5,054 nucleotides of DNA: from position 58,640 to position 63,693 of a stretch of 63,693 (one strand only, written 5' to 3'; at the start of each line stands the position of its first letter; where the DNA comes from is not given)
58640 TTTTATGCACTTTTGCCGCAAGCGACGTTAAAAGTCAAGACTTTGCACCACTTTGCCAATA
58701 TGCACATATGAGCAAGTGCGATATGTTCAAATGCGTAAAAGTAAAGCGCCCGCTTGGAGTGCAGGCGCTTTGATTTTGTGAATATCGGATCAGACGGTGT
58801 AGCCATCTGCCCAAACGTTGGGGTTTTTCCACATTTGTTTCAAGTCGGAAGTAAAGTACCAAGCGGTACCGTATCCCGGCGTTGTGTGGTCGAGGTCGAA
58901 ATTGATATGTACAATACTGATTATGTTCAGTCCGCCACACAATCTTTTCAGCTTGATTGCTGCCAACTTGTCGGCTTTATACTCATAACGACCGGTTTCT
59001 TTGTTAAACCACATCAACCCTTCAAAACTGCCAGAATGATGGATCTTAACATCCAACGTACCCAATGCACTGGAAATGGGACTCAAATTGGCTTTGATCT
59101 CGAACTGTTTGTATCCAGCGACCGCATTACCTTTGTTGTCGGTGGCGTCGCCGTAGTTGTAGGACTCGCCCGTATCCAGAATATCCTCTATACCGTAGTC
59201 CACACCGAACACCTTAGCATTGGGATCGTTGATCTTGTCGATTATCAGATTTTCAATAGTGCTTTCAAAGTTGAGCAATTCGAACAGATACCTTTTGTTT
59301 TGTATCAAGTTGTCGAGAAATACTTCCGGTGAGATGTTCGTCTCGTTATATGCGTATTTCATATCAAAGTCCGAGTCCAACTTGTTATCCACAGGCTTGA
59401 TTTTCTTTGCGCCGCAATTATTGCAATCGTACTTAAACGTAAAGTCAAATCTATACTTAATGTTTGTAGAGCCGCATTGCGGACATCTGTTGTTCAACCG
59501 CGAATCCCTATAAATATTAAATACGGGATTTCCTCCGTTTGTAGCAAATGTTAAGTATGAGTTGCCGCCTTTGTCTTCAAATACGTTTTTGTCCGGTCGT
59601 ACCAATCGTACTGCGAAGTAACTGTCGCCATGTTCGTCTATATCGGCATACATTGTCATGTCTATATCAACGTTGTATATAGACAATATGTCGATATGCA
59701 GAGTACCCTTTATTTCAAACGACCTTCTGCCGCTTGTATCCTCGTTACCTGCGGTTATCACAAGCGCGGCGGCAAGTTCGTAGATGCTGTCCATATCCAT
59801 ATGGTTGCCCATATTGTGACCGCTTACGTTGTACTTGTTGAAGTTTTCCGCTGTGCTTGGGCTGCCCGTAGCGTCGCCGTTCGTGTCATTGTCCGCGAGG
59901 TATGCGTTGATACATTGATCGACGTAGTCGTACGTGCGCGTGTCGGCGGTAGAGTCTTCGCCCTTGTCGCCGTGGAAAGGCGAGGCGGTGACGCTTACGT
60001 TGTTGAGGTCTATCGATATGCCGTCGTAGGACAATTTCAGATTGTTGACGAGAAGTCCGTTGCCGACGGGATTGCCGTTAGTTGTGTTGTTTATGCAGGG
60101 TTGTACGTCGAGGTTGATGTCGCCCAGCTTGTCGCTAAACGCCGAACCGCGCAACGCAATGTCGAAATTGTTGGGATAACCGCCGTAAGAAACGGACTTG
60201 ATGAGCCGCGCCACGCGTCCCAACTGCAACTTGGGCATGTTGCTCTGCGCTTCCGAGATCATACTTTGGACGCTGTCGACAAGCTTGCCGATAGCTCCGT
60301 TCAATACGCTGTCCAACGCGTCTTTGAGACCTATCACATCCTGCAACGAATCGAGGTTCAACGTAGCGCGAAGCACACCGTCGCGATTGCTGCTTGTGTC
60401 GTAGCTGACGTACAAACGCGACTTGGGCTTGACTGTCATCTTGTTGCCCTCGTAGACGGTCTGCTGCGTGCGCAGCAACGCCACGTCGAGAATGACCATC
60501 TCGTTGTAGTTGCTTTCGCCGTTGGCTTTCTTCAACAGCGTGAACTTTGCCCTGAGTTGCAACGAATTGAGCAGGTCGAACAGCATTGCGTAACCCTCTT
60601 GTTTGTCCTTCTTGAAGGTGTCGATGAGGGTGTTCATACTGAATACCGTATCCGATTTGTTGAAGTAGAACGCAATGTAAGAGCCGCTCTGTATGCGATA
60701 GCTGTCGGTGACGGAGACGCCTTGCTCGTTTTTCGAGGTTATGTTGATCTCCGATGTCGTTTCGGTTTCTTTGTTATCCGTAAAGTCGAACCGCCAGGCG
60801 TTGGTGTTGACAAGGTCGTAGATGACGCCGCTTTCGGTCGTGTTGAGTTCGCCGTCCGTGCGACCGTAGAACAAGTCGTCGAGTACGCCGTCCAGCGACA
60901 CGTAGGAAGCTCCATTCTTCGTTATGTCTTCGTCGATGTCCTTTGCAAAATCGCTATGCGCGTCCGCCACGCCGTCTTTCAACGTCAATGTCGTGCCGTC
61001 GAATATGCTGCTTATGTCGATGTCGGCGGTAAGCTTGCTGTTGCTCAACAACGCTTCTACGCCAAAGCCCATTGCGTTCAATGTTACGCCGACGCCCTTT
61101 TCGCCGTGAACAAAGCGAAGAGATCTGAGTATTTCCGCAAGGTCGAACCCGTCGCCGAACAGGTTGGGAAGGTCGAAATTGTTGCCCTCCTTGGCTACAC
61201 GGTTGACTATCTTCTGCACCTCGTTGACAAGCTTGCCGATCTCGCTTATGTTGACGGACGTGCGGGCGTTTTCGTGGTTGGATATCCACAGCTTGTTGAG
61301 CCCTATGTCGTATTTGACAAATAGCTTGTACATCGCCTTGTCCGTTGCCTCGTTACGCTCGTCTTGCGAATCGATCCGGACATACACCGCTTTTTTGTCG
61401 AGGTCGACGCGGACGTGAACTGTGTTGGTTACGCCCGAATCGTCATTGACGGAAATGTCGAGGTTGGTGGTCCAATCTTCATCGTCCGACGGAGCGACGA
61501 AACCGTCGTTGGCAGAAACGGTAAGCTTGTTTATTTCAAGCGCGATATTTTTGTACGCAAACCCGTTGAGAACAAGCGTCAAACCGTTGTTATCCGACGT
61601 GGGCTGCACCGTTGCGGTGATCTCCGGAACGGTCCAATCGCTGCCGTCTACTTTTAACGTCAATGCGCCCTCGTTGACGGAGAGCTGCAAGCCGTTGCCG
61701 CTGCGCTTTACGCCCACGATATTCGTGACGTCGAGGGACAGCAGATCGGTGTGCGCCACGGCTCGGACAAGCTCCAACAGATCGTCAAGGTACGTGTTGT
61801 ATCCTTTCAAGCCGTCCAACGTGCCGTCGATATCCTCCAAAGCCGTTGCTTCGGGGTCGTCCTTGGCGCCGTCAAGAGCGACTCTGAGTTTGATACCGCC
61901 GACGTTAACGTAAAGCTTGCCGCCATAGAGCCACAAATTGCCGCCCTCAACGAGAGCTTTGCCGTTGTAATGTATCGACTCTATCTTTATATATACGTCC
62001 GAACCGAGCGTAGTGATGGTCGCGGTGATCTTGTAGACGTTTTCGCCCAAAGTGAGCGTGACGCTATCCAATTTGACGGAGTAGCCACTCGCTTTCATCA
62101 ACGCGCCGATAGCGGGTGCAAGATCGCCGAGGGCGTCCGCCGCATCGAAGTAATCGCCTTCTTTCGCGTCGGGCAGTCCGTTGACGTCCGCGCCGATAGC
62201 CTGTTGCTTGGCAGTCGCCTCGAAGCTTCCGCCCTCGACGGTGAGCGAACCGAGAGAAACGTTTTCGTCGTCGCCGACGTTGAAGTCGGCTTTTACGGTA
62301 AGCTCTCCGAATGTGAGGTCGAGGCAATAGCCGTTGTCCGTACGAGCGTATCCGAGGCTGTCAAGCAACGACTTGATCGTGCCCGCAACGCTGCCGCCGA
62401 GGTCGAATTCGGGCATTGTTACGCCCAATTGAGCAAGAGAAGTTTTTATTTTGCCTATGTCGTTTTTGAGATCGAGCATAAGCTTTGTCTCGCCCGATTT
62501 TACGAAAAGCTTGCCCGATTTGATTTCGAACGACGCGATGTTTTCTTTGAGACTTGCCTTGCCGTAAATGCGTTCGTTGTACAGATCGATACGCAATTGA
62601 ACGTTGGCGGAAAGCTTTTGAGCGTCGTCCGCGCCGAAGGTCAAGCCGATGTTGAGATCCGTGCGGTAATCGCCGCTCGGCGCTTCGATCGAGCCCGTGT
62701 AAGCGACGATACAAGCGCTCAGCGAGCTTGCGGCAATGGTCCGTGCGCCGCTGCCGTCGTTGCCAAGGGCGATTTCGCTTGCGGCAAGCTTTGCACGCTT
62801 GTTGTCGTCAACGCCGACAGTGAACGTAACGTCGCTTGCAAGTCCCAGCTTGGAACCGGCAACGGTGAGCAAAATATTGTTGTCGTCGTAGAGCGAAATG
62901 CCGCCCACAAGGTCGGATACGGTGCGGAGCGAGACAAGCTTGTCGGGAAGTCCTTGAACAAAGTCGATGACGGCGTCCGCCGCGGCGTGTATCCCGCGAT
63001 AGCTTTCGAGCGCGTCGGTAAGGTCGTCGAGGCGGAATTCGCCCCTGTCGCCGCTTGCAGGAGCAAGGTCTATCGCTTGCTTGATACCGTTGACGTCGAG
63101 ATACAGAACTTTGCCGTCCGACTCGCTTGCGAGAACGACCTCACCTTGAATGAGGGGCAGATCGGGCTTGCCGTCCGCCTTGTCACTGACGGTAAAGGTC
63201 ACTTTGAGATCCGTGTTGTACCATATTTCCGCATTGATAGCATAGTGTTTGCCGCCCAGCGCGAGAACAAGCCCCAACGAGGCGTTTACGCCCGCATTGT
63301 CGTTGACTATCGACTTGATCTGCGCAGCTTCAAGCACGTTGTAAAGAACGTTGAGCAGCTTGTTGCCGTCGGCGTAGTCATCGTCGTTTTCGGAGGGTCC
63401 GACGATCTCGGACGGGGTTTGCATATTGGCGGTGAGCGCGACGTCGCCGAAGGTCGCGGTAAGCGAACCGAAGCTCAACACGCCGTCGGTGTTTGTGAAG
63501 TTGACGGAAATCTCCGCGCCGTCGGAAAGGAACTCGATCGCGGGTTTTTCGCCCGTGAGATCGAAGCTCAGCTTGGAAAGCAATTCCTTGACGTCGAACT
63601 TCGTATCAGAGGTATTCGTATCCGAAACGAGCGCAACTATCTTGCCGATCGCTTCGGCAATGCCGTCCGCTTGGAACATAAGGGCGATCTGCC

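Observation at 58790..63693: Giant (over 1,630 aa, 5'-truncated by the window) beta-rich protein with no recognisable catalytic motif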

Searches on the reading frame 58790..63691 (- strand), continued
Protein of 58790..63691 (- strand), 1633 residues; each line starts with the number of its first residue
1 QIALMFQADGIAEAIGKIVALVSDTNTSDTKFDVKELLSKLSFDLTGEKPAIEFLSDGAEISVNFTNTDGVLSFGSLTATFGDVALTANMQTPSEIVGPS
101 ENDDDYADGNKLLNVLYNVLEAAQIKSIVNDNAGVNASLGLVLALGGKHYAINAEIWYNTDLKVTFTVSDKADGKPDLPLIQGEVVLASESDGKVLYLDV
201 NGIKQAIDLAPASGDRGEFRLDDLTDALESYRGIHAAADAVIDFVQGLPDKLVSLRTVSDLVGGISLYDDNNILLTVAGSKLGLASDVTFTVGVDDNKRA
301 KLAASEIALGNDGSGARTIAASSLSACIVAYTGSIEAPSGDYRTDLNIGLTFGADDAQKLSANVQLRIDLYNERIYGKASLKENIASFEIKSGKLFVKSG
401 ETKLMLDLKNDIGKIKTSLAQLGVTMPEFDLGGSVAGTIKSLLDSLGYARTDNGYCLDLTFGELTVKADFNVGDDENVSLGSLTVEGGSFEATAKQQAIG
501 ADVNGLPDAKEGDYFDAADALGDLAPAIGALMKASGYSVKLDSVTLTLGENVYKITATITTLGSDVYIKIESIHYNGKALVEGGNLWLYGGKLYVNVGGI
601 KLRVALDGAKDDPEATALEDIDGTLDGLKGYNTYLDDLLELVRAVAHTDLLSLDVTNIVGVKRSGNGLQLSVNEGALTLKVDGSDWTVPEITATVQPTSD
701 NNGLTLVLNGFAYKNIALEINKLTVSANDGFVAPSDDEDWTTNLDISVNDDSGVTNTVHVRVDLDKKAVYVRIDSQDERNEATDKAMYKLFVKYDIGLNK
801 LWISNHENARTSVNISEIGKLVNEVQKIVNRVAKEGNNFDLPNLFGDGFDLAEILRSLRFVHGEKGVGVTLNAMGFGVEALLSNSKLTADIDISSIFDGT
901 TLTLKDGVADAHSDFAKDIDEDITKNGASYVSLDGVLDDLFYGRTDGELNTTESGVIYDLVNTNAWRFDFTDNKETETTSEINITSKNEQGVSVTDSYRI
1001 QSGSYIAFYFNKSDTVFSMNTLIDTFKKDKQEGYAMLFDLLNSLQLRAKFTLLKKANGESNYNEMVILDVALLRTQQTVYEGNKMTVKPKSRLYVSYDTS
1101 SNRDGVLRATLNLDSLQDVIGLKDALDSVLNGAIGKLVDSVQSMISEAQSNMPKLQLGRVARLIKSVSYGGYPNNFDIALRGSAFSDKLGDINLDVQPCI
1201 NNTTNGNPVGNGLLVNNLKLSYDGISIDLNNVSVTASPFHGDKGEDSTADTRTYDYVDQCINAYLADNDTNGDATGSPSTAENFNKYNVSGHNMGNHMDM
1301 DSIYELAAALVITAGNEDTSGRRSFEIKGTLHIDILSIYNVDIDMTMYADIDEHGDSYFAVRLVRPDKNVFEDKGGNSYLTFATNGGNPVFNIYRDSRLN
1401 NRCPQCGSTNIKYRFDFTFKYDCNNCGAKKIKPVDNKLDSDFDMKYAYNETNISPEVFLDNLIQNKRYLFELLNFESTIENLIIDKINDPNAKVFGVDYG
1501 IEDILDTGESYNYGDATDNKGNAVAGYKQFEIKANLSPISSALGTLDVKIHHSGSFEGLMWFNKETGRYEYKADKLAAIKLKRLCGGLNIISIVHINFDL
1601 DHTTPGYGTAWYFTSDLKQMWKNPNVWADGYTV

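Call 41: search_protein_families(library=pfam, proteins=[L008:6320-6922:+, L004:6273-6863:+, L004:4634-6268:+, L004:3326-4516:+, L008:2690-4435:+, L004:1349-2764:-, L008:1254-2744:-], max_evalue=0.01)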
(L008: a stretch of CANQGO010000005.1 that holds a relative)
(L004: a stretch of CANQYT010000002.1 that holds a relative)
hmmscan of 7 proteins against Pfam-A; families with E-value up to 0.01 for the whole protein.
L008:6320-6922:+ (200 aa): 0 families

L004:6273-6863:+ (196 aa): 0 families

L004:4634-6268:+ (544 aa): 3 families
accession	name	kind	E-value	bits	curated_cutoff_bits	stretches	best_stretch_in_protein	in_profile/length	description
PF04231.19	Endonuclease_1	-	1.5e-31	110.4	25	1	83-317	1-235/235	Endonuclease I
PF02368.24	Big_2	-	7.3e-12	45.5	22.8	1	360-427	3-73/79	Bacterial Ig-like domain (group 2)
PF21461.3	HL_N-beta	-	0.00037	20.7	27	1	397-422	19-44/57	Hyaluronate lyase, N-terminal beta-sheet domain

L004:3326-4516:+ (396 aa): 2 families
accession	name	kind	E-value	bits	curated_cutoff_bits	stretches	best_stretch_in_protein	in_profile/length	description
PF03313.21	SDH_alpha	-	1.2e-76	258.3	26.4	1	150-392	22-260/260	Serine dehydratase alpha chain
PF03315.21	SDH_beta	-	9.2e-25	88.2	26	1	3-62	1-66/155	Serine dehydratase beta chain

L008:2690-4435:+ (581 aa): 2 families
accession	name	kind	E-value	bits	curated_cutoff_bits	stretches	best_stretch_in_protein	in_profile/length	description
PF03313.21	SDH_alpha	-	1e-75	255.3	26.4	1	335-576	23-260/260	Serine dehydratase alpha chain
PF03315.21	SDH_beta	-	8.4e-23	81.9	26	2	187-244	1-64/155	Serine dehydratase beta chain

L004:1349-2764:- (471 aa): 1 family
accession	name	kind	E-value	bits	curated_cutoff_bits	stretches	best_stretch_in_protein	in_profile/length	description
PF01554.23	MatE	-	2.7e-35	121.9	24.9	2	30-197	1-161/161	MatE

L008:1254-2744:- (496 aa): 1 family
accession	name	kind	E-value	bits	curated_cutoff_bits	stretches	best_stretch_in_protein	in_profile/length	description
PF01554.23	MatE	-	3.2e-36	124.9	24.9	2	49-216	1-161/161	MatE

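Call 58: search_protein_families(library=pfam, alignment_id=A2, max_evalue=1)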
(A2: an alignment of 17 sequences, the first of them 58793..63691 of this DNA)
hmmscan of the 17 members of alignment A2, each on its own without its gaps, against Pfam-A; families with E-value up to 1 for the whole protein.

A. member 1, window:58793-63691:- (1633 aa): 4 families
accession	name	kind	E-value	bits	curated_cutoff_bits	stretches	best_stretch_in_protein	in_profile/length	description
PF13248.11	Zn_ribbon_3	-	0.058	13.3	27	0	1401-1412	3-13/26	zinc-ribbon domain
PF13944.12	Calycin_like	-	0.078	13.7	30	0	674-745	6-80/124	Calycin-like beta-barrel domain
PF12760.12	Zn_ribbon_IS1595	-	0.11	13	25.4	1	1402-1428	20-45/46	Transposase zinc-ribbon domain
PF09723.15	Zn_ribbon_8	-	0.3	11.6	34.4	0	1396-1411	23-37/41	Zinc ribbon domain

B. families by the number of members that match (of 17 scanned): 28 families (the first 25 are shown)
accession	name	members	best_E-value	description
PF12760.12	Zn_ribbon_IS1595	4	0.00093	Transposase zinc-ribbon domain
PF09840.14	DUF2067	2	0.013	Uncharacterized protein conserved in archaea (DUF2067)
PF09723.15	Zn_ribbon_8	2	0.05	Zinc ribbon domain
PF16522.10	FliS_cochap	2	0.1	Flagellar FLiS export co-chaperone, HP1076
PF25208.1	DUF7838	1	0.0014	Domain of unknown function (DUF7838)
PF14884.11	EFF-AFF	1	0.0031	Type I membrane glycoproteins cell-cell fusogen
PF21876.2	STIV_turret_2nd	1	0.013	C381 turret protein 2nd galactose-binding domain-like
PF10497.14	zf-4CXXC_R1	1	0.017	Zinc-finger domain of monoamine-oxidase A repressor R1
PF16838.11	Caud_tail_N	1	0.043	Caudoviral major tail protein N-terminus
PF08479.16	POTRA_2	1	0.054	POTRA domain, ShlB-type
PF13248.11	Zn_ribbon_3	1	0.058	zinc-ribbon domain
PF05379.17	Peptidase_C23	1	0.07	Carlavirus endopeptidase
PF13708.11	DUF4942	1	0.071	Domain of unknown function (DUF4942)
PF13944.12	Calycin_like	1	0.078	Calycin-like beta-barrel domain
PF00872.24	Transposase_mut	1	0.091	Transposase, Mutator family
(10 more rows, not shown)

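Call 78: search_protein_families(library=ncbifam, proteins=[L012:7444-8031:+, L004:6273-6860:+, L004:7082-8581:+], max_evalue=0.1)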
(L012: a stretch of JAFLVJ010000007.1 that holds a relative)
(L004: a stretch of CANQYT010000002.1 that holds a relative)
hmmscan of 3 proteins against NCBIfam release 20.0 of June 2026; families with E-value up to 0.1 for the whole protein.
L012:7444-8031:+ (196 aa): 1 family
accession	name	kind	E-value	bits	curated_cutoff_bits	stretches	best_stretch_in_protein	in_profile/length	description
NF000520.2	blaOXA-286_like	exception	0.048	12.9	570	1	2-56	4-57/278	OXA-286 family carbapenem-hydrolyzing class D beta-lactamase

L004:6273-6860:+ (196 aa): 5 families
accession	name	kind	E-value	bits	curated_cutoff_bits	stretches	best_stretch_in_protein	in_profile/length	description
NF053611.1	YiaD_Gzip_OmpA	equivalog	8e-05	22.4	175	1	11-77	53-119/206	YiaD family glycine zipper/OmpA-like lipoprotein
NF045579.1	rhamnoside_JR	domain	0.0034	17.5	50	1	60-120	5-64/123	glycosylhydrolase-like jelly roll fold domain-containing protein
NF042911.1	FMH_DH_FwdA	exception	0.023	13.2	950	1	38-101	293-352/569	tungsten-dependent formylmethanofuran dehydrogenase subunit FwdA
NF053571.1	DmspLyDddY_SHEWM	equivalog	0.035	13.2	650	1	53-138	83-168/395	dimethylsulfoniopropionate lyase DddY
NF058595.1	invert_tail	domain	0.062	13.6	37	1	4-55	54-103/113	lipo-invert putative C-terminal anchoring domain-containing protein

L004:7082-8581:+ (500 aa): 1 family
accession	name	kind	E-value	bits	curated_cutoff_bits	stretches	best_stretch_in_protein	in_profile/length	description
NF009840.0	PRK13315.1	equivalog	0.091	13.2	119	0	223-260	8-45/107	heme oxygenase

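Call 92: search_protein_families(library=padloc, proteins=[window:58793-63691:-, L004:4634-6265:+, L004:6273-6860:+, L004:7082-12268:+], max_evalue=0.01)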
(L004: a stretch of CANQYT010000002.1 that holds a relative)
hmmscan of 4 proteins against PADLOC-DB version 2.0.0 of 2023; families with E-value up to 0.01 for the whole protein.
window:58793-63691:- (1633 aa): 0 families

L004:4634-6265:+ (544 aa): 0 families

L004:6273-6860:+ (196 aa): 0 families

L004:7082-12268:+ (1729 aa): 0 families

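Call 110: find_related_loci(query=A2, collection=metagenome_contigs, flank=6000)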
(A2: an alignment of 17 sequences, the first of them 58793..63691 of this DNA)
Query A2 (1633 aa) in metagenome_contigs; peptide patterns used: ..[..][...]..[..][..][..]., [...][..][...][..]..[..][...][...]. (x = any residue, [..] = any of these).
413 stretches matched a pattern, but none encodes a relative of the query by tblastn (E <= 1e-3).

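Call 111: find_related_loci(query=A2, collection=viral_contigs, flank=5000)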
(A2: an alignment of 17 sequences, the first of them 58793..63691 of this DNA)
Query A2 (1633 aa) in viral_contigs; peptide patterns used: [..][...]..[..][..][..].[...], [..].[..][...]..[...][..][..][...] (x = any residue, [..] = any of these).
109 stretches matched a pattern, but none encodes a relative of the query by tblastn (E <= 1e-3).

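Call 112: search_dna_similar(query=window:58793-63691:-, collection=phages, mode=protein, max_evalue=0.001, max_rows=5)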
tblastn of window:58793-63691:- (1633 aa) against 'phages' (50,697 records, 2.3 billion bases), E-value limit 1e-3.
No match.

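Call 113: search_dna_similar(query=window:58793-63691:-, collection=plasmids, mode=protein, max_evalue=0.001, max_rows=5)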
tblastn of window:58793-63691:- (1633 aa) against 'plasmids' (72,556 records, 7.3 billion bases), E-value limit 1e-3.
No match.

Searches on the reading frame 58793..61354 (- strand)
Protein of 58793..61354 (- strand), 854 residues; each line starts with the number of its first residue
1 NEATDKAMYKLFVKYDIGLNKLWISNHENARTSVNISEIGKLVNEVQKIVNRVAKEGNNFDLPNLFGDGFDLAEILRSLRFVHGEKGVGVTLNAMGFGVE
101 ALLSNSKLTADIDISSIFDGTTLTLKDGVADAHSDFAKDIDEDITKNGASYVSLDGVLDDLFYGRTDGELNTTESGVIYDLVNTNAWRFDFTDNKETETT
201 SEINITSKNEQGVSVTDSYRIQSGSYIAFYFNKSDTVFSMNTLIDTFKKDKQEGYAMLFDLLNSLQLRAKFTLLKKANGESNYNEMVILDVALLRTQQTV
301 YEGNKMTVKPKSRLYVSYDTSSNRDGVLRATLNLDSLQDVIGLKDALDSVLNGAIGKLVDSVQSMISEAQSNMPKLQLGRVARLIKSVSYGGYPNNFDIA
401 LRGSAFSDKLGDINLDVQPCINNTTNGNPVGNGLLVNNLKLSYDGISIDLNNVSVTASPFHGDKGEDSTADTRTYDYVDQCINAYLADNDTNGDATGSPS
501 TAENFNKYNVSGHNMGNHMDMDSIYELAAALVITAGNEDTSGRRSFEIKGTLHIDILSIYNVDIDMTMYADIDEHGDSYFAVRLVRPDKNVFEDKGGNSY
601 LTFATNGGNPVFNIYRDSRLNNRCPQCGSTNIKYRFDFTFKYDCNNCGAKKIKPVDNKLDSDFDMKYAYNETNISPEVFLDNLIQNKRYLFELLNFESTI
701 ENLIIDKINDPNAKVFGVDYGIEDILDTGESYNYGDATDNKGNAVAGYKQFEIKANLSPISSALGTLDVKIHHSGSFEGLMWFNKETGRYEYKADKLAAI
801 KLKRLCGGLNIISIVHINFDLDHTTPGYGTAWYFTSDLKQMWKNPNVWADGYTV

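Call 56: predict_structure(alignment_id=A5)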
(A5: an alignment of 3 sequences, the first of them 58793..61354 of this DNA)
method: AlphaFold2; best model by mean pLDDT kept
length: 854 residues; sequences in the alignment: 3
mean_pLDDT: 35.9   pTM: 0.29
mean pLDDT of the five models: 35.9, 35.5, 33.6, 33.4, 32.5
residues with pLDDT >= 90: 0; 70-90: 0; 50-70: 89; < 50: 765
segments of 3 or more residues with pLDDT < 50: 1-23, 25-136, 147-208, 210-212, 235-241, 243-245, 254-256, 258-263, 300-302, 305-307, 320-626, 628-646, 648-781, 788-854
pLDDT, mean of each block of 10 residues (from residue 1): 32 39 42 38 45 40 31 31 34 36 36 33 31 48 50 29 29 31 39 36 46 51 52 49 50 48 52 56 56 53 48 51 43 36 32 27 26 22 26 30 32 35 33 35 32 31 27 31 29 28 25 22 29 29 34 31 35 33 35 33 35 37 44 37 45 30 25 34 33 33 31 30 29 35 38 34 29 34 50 42 27 26 30 30 32 22
secondary structure, 60 per line:
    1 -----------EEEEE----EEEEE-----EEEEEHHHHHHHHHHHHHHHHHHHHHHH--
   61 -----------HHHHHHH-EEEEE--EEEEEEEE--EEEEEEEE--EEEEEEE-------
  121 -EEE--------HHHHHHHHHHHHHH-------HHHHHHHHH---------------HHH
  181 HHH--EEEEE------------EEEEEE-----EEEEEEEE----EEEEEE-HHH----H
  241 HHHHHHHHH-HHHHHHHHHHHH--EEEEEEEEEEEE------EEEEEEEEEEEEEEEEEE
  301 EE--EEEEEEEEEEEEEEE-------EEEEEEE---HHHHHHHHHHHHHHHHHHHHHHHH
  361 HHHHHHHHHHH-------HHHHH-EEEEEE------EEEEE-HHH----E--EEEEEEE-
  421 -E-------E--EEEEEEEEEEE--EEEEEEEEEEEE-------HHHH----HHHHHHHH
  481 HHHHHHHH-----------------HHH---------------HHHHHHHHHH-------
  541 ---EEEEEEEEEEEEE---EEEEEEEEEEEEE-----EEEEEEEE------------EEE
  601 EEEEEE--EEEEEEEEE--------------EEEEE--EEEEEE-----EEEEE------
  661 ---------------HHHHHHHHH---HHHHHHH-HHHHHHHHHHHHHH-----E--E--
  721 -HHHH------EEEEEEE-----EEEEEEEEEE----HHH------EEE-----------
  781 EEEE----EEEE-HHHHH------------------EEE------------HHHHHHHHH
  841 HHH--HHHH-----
elements in order (helices of 4 or more, strands of 3 or more residues): E12-16 E21-25 E31-35 H36-58 H72-78 E80-84 E87-94 E97-104 E107-113 E122-124 H133-146 H154-162 H178-183 E186-190 E203-208 E214-221 E226-231 H240-249 H251-262 E265-276 E283-302 E305-319 E327-333 H337-371 H379-383 E385-390 E397-401 E413-419 E433-443 E446-457 H465-468 H473-488 H524-533 E544-556 E560-572 E578-585 E598-606 E609-617 E632-636 E639-644 E650-654 H676-684 H688-694 H696-709 H722-725 E732-738 E744-753 E767-769 E781-784 E789-792 H794-798 E817-819 H832-843 H846-849
